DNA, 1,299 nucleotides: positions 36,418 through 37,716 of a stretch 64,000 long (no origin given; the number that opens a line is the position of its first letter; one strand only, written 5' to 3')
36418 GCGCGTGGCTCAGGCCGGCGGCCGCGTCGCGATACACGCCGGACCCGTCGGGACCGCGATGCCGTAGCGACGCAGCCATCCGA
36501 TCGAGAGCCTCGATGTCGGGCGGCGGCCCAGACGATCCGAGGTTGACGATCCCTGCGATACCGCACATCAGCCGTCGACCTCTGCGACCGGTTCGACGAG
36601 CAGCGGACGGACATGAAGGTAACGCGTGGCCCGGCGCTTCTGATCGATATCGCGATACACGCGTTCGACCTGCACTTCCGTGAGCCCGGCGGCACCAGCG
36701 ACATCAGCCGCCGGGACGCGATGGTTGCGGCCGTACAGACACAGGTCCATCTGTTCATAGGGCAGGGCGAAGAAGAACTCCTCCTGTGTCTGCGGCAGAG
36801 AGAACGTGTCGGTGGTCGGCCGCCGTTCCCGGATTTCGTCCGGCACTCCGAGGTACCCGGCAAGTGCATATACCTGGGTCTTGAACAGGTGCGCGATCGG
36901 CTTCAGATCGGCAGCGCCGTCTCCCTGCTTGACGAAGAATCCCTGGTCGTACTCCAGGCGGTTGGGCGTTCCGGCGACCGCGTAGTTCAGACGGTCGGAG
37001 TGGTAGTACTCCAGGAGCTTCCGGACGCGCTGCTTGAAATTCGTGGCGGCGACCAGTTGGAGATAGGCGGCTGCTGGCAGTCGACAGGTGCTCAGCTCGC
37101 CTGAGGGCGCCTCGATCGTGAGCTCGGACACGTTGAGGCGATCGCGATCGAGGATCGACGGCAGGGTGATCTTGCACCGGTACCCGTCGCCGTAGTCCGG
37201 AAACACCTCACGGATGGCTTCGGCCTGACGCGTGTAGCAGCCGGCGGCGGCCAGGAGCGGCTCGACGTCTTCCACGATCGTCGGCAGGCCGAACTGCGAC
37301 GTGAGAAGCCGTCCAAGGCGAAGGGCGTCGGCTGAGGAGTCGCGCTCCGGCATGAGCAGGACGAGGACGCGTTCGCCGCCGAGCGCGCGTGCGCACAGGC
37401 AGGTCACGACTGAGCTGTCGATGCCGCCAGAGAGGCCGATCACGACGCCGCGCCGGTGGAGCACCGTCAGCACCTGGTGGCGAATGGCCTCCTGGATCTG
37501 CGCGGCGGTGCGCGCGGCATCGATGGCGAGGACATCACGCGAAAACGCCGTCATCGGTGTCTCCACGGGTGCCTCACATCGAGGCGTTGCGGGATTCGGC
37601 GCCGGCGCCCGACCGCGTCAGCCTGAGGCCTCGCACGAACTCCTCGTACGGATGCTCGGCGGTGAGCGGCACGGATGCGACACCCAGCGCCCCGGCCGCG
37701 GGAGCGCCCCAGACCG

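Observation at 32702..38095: Self-contained ACP-dependent double-amidotransferase operon (LbH - NadE-like - AsnB - adenylase - ACP)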

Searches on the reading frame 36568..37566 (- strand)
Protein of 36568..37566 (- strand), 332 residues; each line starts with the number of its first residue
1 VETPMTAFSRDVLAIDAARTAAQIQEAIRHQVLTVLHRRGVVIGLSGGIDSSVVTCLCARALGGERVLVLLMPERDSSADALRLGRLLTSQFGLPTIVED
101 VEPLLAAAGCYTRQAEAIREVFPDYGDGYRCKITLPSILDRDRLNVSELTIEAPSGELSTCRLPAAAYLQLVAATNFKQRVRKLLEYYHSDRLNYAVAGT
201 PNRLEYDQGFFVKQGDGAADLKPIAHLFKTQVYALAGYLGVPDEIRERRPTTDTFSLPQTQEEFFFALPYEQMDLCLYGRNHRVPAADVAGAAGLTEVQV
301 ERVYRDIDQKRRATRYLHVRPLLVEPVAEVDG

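Call 4: search_protein_families(library=pfam, proteins=[window:36568-37566:-], max_evalue=0.01)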
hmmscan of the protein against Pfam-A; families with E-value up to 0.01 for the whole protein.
window:36568-37566:- (332 aa): 2 families
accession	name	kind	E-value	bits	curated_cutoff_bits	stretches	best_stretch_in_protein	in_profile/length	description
PF02540.23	NAD_synthase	-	1.3e-46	159.1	21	2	170-308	97-233/242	NAD synthase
PF00733.27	Asn_synthase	-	0.0026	17.9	21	1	37-61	16-40/354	Asparagine synthase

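Call 5: search_protein_families(library=ncbifam, proteins=[window:36568-37566:-], max_evalue=0.01)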
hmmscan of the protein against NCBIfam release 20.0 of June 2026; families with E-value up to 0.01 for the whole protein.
window:36568-37566:- (332 aa): 10 families
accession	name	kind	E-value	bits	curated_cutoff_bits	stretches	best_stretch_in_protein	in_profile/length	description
NF002048.0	PRK00876.1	subfamily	3.3e-152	506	313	1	6-328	5-327/330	NAD(+) synthase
NF010587.0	PRK13980.1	equivalog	3.7e-47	160.8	255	2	170-309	109-247/267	NAD+ synthase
TIGR00552.1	nadE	equivalog_domain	2e-43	148.4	63.65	2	141-282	76-215/251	NAD(+) synthase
NF001979.1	PRK00768.1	equivalog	7.9e-24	84.6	250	1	174-282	132-241/266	NAD(+) synthase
NF010588.0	PRK13981.1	equivalog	3.3e-18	65.4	479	2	39-94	286-341/546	NAD+ synthase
NF000848.1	PRK00074.1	equivalog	5.5e-09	35.1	400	1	7-69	182-244/512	glutamine-hydrolyzing GMP synthase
TIGR00884.1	guaA_Cterm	equivalog_domain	6.5e-09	35.5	338.75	1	26-73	5-51/310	glutamine-hydrolyzing GMP synthase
TIGR00268.2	TIGR00268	equivalog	0.00025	20.4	150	1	39-97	14-72/259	ATP-dependent sacrificial sulfur transferase LarE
NF001138.1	PRK00143.1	equivalog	0.0051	15.8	284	1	41-72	2-31/345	tRNA 2-thiouridine(34) synthase MnmA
NF002730.0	PRK02628.1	equivalog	0.0059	14.8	473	1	21-62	342-383/677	NAD(+) synthase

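Call 7: find_encoding_contigs(protein=window:36568-37566:-, flank=10000, max_places=6)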
Protein window:36568-37566:- (332 aa): no gene with exactly this product is on record in the collection.

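Call 8: find_homologous_proteins(query=window:36568-37566:-, max_evalue=1e-10)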
Query window:36568-37566:- (332 aa): 8000 proteins with E <= 1e-10 among 8000 candidates; the best 120 are listed.
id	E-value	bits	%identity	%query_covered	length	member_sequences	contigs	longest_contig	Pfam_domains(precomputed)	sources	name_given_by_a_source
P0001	1.6e-213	725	100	99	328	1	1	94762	PF02540.24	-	-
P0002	1.0e-174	598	83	98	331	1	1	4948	PF02540.24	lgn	-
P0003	3.1e-168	577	79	97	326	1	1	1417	PF02540.24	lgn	-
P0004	2.1e-167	574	78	99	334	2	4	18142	PF02540.24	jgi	jgi:NAD+ synthase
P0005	4.6e-166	569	78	99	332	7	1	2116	PF02540.24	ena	-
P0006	5.4e-165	566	78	98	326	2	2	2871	PF02540.24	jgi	jgi:NAD+ synthase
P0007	7.2e-165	566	78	97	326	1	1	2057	PF02540.24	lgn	-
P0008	1.6e-164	564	77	100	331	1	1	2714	PF02540.24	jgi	jgi:NAD+ synthase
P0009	1.6e-164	564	76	98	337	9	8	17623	PF02540.24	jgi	jgi:NAD+ synthase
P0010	4.8e-164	563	76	98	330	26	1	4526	PF02540.24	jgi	jgi:NAD+ synthase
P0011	6.2e-164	562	78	99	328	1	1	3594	PF02540.24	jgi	jgi:NAD+ synthase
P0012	1.2e-162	558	77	97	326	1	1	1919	PF02540.24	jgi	jgi:NAD+ synthase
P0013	1.3e-162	558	75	98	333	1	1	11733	PF02540.24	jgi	jgi:NAD+ synthase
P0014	1.3e-162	558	75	98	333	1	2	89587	PF02540.24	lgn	-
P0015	1.7e-162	558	77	98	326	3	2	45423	PF02540.24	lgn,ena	-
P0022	7.8e-162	556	74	98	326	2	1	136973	PF02540.24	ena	-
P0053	7.2e-160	549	76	97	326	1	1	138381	PF02540.24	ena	-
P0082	1.7e-158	545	75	98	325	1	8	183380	PF02540.24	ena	-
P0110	1.5e-157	542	74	97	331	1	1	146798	PF02540.24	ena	-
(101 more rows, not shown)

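Call 9: find_encoding_contigs(protein=P0022, flank=10000, max_places=2)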
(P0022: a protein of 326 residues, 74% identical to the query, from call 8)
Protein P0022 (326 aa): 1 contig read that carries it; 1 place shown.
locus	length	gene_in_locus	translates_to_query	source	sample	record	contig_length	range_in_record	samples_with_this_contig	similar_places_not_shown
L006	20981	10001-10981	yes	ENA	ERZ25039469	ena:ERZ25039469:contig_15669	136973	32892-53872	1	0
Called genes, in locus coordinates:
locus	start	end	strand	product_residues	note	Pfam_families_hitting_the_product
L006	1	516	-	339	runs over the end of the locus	PF00850:Hist_deacetyl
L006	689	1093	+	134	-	PF00072:Response_reg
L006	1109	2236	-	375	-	PF00158:Sigma54_activat, PF14532:Sigma54_activ_2, PF01078:Mg_chelatase (faint), PF07728:AAA_5 (weak), PF25601:AAA_lid_14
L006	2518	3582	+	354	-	PF01933:CofD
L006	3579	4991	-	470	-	PF01590:GAF, PF13185:GAF_2, PF13492:GAF_3 (weak), PF00990:GGDEF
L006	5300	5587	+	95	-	-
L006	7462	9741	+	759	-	PF13432:TPR_16, PF14559:TPR_19 (weak), PF13424:TPR_12 (weak), PF09976:TPR_21 (weak), PF14559:TPR_19, PF13371:TPR_9 (weak), PF13432:TPR_16, PF14559:TPR_19, +29 more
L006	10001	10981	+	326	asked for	PF02540:NAD_synthase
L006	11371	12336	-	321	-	-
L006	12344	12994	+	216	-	PF00733:Asn_synthase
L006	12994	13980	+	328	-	PF00501:AMP-binding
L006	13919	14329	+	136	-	PF00501:AMP-binding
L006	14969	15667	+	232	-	PF14099:Polysacc_lyase (weak), PF21294:Polysacc_lyase_14 (weak)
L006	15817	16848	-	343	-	PF03160:Calx-beta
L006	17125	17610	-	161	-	PF03160:Calx-beta (faint)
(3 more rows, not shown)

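Call 10: find_encoding_contigs(protein=P0082, flank=10000, max_places=2)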
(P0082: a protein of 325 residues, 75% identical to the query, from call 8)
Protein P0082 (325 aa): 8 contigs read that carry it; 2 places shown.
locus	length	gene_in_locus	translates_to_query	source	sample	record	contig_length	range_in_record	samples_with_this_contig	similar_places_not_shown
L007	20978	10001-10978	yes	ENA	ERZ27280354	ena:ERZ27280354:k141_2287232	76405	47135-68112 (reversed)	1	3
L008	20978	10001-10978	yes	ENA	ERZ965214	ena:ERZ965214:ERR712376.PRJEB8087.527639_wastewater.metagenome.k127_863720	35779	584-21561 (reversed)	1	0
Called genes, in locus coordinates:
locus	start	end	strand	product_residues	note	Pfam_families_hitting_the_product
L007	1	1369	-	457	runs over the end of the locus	PF07690:MFS_1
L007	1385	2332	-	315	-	PF00248:Aldo_ket_red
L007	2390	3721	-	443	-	PF07690:MFS_1, PF03219:TLC (weak)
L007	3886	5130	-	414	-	-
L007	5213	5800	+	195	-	PF01161:PBP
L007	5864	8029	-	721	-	PF20256:MoCoBD_2, PF01315:Ald_Xan_dh_C (faint), PF02738:MoCoBD_1, PF20256:MoCoBD_2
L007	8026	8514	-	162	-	PF00111:Fer2, PF01799:Fer2_2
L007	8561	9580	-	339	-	PF00753:Lactamase_B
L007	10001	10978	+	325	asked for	PF02540:NAD_synthase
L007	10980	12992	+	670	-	PF13522:GATase_6, PF13537:GATase_7, PF00733:Asn_synthase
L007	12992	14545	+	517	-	PF00501:AMP-binding, PF13193:AMP-binding_C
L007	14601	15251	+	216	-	PF01451:LMWPc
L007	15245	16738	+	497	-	PF02543:Carbam_trans_N, PF16861:Carbam_trans_C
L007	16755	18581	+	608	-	PF02543:Carbam_trans_N, PF16861:Carbam_trans_C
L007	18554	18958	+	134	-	PF19588:SxtJ (weak)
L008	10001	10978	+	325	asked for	PF02540:NAD_synthase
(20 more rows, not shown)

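Call 22: search_solved_structures(query=window:36568-37566:-, max_evalue=0.001, show_alignments=2)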
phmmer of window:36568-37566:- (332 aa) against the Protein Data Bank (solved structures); distinct sequences matched with E-value up to 0.001: 20.
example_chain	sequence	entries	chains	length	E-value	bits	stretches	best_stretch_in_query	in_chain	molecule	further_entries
2e18_A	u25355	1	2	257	2e-27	99.2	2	175-321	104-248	NH(3)-dependent NAD(+) synthetase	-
3fiu_A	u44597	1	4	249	3.1e-20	75.6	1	170-281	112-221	NH(3)-dependent NAD(+) synthetase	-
3p52_A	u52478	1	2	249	4.8e-20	74.9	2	170-266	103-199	NH(3)-dependent NAD(+) synthetase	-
4xfd_A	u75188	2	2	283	5.7e-17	64.8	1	174-289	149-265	NH(3)-dependent NAD(+) synthetase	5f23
3dpi_A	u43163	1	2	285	2.5e-16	62.7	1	173-281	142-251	NAD+ synthetase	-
1xng_A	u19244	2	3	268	8.3e-16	61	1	172-277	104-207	NH(3)-dependent NAD(+) synthetase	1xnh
5wp0_A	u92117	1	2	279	1.1e-15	60.7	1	172-285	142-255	NH(3)-dependent NAD(+) synthetase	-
3q4g_A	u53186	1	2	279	1.7e-15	60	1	175-285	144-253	NH(3)-dependent NAD(+) synthetase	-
6kv3_A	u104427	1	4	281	2.1e-15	59.7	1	174-280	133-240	NH(3)-dependent NAD(+) synthetase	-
4q16_A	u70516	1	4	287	7.7e-14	54.6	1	156-283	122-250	NH(3)-dependent NAD(+) synthetase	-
1ee1_A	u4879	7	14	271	3.5e-13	52.4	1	175-282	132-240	NH(3)-DEPENDENT NAD(+) SYNTHETASE | NAD SYNTHETASE | PROTEIN (NAD SYNTHETASE)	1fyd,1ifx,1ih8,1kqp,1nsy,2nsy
2pz8_A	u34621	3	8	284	2.6e-12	49.5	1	176-290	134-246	NH(3)-dependent NAD(+) synthetase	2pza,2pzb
1wxe_A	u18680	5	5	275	7.5e-12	48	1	172-282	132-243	NH(3)-dependent NAD(+) synthetase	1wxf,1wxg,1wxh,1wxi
4f4h_A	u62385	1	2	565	8.8e-12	47.8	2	39-78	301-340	Glutamine dependent NAD+ synthetase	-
3hmq_A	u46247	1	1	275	2.4e-10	43.1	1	172-281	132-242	NH(3)-dependent NAD(+) synthetase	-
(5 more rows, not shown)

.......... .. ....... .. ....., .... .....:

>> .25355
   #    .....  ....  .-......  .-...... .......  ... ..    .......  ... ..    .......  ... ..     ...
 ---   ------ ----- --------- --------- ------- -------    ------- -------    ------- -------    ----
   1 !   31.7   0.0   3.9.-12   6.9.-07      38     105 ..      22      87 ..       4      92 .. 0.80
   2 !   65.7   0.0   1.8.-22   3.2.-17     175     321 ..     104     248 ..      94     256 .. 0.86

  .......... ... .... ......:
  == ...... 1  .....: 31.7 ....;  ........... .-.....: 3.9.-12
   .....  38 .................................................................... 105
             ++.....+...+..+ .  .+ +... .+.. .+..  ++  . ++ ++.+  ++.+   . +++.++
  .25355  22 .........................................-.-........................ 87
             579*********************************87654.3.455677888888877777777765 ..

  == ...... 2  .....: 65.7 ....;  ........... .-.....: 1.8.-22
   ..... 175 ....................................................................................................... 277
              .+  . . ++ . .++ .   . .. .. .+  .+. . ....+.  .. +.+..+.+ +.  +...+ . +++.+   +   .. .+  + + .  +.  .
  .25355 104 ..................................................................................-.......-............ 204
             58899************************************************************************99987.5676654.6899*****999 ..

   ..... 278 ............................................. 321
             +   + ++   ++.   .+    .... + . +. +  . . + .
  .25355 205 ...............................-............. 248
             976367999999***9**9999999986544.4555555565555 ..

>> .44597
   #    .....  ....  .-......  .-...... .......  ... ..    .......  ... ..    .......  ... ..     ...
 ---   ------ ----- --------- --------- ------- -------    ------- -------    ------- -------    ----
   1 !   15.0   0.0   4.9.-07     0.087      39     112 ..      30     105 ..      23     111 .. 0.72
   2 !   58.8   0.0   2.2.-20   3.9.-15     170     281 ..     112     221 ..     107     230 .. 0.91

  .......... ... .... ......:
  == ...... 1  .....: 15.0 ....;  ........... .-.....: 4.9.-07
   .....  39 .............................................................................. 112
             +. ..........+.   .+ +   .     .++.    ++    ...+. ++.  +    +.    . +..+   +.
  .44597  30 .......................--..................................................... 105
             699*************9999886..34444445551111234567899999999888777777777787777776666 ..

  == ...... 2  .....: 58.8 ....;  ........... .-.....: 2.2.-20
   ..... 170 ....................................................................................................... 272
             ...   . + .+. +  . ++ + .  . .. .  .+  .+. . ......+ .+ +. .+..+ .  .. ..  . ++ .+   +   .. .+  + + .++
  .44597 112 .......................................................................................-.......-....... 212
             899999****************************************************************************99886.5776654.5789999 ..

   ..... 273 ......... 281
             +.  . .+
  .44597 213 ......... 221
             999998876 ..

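Call 39: search_protein_families(library=padloc, proteins=[window:36568-37566:-], max_evalue=0.001)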
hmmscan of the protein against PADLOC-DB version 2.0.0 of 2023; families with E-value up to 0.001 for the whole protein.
window:36568-37566:- (332 aa): 0 families

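Call 45: find_encoding_contigs(protein=P0053, flank=9000, max_places=1)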
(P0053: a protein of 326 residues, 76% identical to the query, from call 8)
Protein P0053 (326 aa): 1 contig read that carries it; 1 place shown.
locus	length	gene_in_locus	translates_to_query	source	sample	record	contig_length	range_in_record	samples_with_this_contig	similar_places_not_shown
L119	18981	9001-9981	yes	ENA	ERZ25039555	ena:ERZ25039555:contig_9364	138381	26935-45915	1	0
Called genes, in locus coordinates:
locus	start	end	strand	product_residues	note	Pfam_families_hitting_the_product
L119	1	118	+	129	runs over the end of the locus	PF00072:Response_reg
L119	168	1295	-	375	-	PF00158:Sigma54_activat, PF14532:Sigma54_activ_2, PF01078:Mg_chelatase (faint), PF07728:AAA_5 (weak), PF25601:AAA_lid_14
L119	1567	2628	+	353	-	PF01933:CofD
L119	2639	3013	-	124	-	PF00990:GGDEF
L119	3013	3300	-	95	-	-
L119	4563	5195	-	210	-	-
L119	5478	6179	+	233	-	-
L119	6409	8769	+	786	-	-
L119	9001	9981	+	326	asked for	PF02540:NAD_synthase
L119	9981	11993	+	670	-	PF13522:GATase_6, PF13537:GATase_7, PF00733:Asn_synthase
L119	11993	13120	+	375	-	PF00501:AMP-binding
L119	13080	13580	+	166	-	PF13193:AMP-binding_C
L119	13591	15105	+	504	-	PF02543:Carbam_trans_N, PF16861:Carbam_trans_C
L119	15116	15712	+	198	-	PF02543:Carbam_trans_N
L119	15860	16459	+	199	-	-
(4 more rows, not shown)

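Call 46: find_encoding_contigs(protein=P0110, flank=9000, max_places=1)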
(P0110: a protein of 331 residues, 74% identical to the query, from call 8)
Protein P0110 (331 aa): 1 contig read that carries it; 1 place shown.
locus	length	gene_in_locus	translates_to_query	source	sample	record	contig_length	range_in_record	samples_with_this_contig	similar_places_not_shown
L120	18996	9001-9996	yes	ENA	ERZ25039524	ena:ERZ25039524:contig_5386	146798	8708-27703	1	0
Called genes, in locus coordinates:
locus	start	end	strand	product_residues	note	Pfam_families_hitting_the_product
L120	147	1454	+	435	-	PF07690:MFS_1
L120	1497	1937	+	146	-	-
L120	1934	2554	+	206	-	-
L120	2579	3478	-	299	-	-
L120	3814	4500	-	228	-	PF01757:Acyl_transf_3 (faint)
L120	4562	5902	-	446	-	-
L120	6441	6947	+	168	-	-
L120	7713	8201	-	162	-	PF00392:GntR, PF07729:FCD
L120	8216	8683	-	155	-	PF02900:LigB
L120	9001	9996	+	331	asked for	PF02540:NAD_synthase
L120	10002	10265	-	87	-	PF01583:APS_kinase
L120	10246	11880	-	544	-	PF00009:GTP_EFTU, PF01926:MMR_HSR1 (faint), PF03144:GTP_EFTU_D2, PF22594:GTP-eEF1A_C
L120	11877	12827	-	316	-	PF01507:PAPS_reduct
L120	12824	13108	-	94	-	PF01925:TauE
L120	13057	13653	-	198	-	-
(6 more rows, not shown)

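Call 47: find_encoding_contigs(protein=P0014, flank=9000, max_places=1)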
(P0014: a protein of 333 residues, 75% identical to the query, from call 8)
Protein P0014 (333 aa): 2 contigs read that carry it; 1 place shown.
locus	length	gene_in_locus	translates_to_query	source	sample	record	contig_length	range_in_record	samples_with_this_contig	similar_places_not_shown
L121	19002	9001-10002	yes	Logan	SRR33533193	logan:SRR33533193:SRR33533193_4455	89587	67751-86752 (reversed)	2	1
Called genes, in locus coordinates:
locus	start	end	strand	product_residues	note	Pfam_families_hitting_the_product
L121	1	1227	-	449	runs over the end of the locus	-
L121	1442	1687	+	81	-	-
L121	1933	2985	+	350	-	PF01933:CofD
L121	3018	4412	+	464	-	-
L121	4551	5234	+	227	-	-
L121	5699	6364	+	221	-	-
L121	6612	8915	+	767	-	PF13428:TPR_14 (faint), PF13414:TPR_11, PF13432:TPR_16 (weak), PF13432:TPR_16 (weak), PF14559:TPR_19 (weak), PF13432:TPR_16, PF14559:TPR_19 (weak), PF13432:TPR_16, +16 more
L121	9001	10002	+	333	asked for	PF02540:NAD_synthase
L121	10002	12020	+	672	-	PF13522:GATase_6, PF13537:GATase_7, PF00733:Asn_synthase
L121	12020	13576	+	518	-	PF00501:AMP-binding, PF13193:AMP-binding_C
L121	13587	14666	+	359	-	PF00535:Glycos_transf_2, PF10111:Glyco_tranf_2_2, PF13641:Glyco_tranf_2_3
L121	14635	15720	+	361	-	PF13480:Acetyltransf_6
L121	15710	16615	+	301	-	PF04892:VanZ-LLP1, PF13432:TPR_16 (faint), PF13428:TPR_14 (faint), PF13429:TPR_15 (weak), PF00515:TPR_1 (faint), PF13424:TPR_12 (faint), PF07719:TPR_2 (faint), PF13181:TPR_8 (faint), +2 more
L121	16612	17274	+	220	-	PF01451:LMWPc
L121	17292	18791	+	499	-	PF02543:Carbam_trans_N (weak), PF16861:Carbam_trans_C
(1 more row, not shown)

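Call 72: search_dna_similar(query=window:36568-37566:-, collection=plasmids, mode=protein, max_evalue=1e-40, max_rows=25)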
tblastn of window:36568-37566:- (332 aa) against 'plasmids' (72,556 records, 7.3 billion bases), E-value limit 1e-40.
Records with a match: 116; places in all: 116; records where one place covers at least 80% of the query: 116.
Best place of each record, by identity: 60-80% 1; <60% 115.
By first word of the organism name: Sinorhizobium 76; Azospirillum 12; Ensifer 9; Shinella 8; Mesorhizobium 7; Rhizobium 2; Nitratireductor 1; Roseateles 1.
By predicted mobility (MOB-suite, as given by PLSDB): mobilizable 61; non-mobilizable 43; conjugative 12.
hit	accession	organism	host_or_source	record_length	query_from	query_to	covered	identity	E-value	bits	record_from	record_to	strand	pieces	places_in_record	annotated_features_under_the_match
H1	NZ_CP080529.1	Mesorhizobium sp. AR07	Oxytropis sp.,Cell culture,root nodule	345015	5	329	98%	62.8%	2e-135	431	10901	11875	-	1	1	nadE: NAD(+) synthase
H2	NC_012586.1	Sinorhizobium fredii NGR234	-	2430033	8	330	97%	59.4%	3e-121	390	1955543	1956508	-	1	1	record has no annotation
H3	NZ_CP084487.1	Ensifer adhaerens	cellculture,soil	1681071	8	332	98%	58.8%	1e-120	389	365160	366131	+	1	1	none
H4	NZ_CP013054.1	Sinorhizobium americanum CCGM7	Phaseolus vulgaris,root nodules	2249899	8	330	97%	58.8%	1e-120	389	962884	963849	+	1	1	none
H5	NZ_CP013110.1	Sinorhizobium americanum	Vachellia farnesiana,cell culture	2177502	8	330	97%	58.8%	3e-120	387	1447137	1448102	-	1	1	record has no annotation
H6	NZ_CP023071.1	Sinorhizobium fredii CCBAU 83666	G.max,nodule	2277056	8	330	97%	58.8%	1e-119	385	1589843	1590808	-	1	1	record has no annotation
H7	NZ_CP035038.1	Sinorhizobium fredii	single cell,soil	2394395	8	330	97%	58.8%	1e-119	385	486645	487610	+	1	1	none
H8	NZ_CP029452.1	Sinorhizobium fredii CCBAU 25509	Glycine soja,cell culture,plant root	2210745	8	330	97%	58.8%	5e-119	384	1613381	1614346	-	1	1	record has no annotation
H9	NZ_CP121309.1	Ensifer adhaerens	bacterial colony,soil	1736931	8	332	98%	58.5%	9e-121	389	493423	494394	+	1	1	none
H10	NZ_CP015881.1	Ensifer adhaerens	silty clay loam soil (pH 6.1)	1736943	8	332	98%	58.5%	9e-121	389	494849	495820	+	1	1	none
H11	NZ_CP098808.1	Ensifer adhaerens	whole organism,soil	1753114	8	332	98%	58.5%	1e-120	389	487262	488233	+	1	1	none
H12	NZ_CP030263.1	Ensifer adhaerens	Zea mays,whole organism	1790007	8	332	98%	58.5%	1e-120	389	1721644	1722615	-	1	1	none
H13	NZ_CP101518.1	Ensifer adhaerens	cell cuture,rhizosphere soil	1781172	8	332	98%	58.5%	3e-120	387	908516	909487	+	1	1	none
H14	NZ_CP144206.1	Sinorhizobium chiapasense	mixed culture,rhizosphere soil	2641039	8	332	98%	58.2%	8e-123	395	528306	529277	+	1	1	none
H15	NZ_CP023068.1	Sinorhizobium sojae CCBAU 05684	G.max,nodule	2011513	8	332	98%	58.2%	5e-119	384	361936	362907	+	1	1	record has no annotation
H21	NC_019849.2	Sinorhizobium meliloti GR4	-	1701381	8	331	98%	58.3%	2e-119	385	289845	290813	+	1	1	none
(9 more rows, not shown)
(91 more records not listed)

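Call 73: get_annotated_region(hit=H21, flank=12000)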
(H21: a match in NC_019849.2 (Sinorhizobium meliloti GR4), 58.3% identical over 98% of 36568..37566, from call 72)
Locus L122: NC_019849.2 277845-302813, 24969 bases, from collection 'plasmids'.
description: Sinorhizobium meliloti GR4 plasmid pRmeGR4d, complete sequence
organism: Sinorhizobium meliloti GR4 (NCBI taxid 1235461)
taxonomy: Bacteria; Pseudomonadota; Alphaproteobacteria; Hyphomicrobiales; Rhizobiaceae; Sinorhizobium; Sinorhizobium meliloti; Sinorhizobium meliloti GR4
host: -; source: -; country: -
typing (MOB-suite, as given by PLSDB): mobilizable; relaxase MOBQ
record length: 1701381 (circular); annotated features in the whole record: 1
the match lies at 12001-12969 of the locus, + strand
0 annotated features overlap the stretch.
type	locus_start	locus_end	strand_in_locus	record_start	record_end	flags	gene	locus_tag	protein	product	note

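Call 74: get_annotated_region(hit=H1, flank=10000)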
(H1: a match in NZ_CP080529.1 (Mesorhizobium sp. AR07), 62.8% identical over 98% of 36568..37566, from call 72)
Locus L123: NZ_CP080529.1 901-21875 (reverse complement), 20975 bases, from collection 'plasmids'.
description: Mesorhizobium sp. AR07 plasmid pMspAR07a, complete sequence
organism: Mesorhizobium sp. AR07 (NCBI taxid 2865838)
taxonomy: Bacteria; Pseudomonadota; Alphaproteobacteria; Hyphomicrobiales; Phyllobacteriaceae; Mesorhizobium; Mesorhizobium sp. AR07
host: -; source: Oxytropis sp.,Cell culture,root nodule; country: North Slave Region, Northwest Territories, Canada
typing (MOB-suite, as given by PLSDB): non-mobilizable
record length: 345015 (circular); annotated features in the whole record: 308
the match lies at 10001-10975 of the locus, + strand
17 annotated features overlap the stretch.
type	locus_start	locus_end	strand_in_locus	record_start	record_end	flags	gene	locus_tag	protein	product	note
CDS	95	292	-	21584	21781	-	-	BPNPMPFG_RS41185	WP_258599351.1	hypothetical protein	-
CDS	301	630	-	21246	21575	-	-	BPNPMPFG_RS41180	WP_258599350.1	low affinity iron permease family protein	GO:0055085 - transmembrane transport [Evidence IEA]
CDS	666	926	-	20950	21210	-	-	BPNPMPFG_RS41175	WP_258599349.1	hypothetical protein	-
CDS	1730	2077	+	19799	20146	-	tnpB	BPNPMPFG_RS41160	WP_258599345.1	IS66 family insertion sequence element accessory protein TnpB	-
CDS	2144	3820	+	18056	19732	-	-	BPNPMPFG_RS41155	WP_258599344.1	IS66 family transposase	-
CDS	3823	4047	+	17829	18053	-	-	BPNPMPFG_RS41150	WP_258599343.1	hypothetical protein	-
CDS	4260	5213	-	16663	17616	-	-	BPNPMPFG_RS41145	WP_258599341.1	IS481 family transposase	-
CDS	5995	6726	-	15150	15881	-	-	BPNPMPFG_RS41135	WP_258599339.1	AAA family ATPase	-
CDS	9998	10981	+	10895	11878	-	nadE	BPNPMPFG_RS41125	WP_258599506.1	NAD(+) synthase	GO:0009435 - NAD biosynthetic process [Evidence IEA]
CDS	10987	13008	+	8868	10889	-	asnB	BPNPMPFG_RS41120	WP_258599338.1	asparagine synthase (glutamine-hydrolyzing)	GO:0006529 - asparagine biosynthetic process [Evidence IEA]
CDS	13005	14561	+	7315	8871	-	-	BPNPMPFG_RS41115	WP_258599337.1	AMP-binding protein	-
CDS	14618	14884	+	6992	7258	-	-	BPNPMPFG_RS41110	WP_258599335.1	acyl carrier protein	GO:0006633 - fatty acid biosynthetic process [Evidence IEA]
CDS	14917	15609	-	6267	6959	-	-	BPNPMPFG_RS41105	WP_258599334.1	class I SAM-dependent methyltransferase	-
CDS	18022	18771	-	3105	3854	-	-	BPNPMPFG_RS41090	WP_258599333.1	hypothetical protein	-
CDS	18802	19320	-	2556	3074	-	-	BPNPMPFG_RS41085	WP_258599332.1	DUF982 domain-containing protein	-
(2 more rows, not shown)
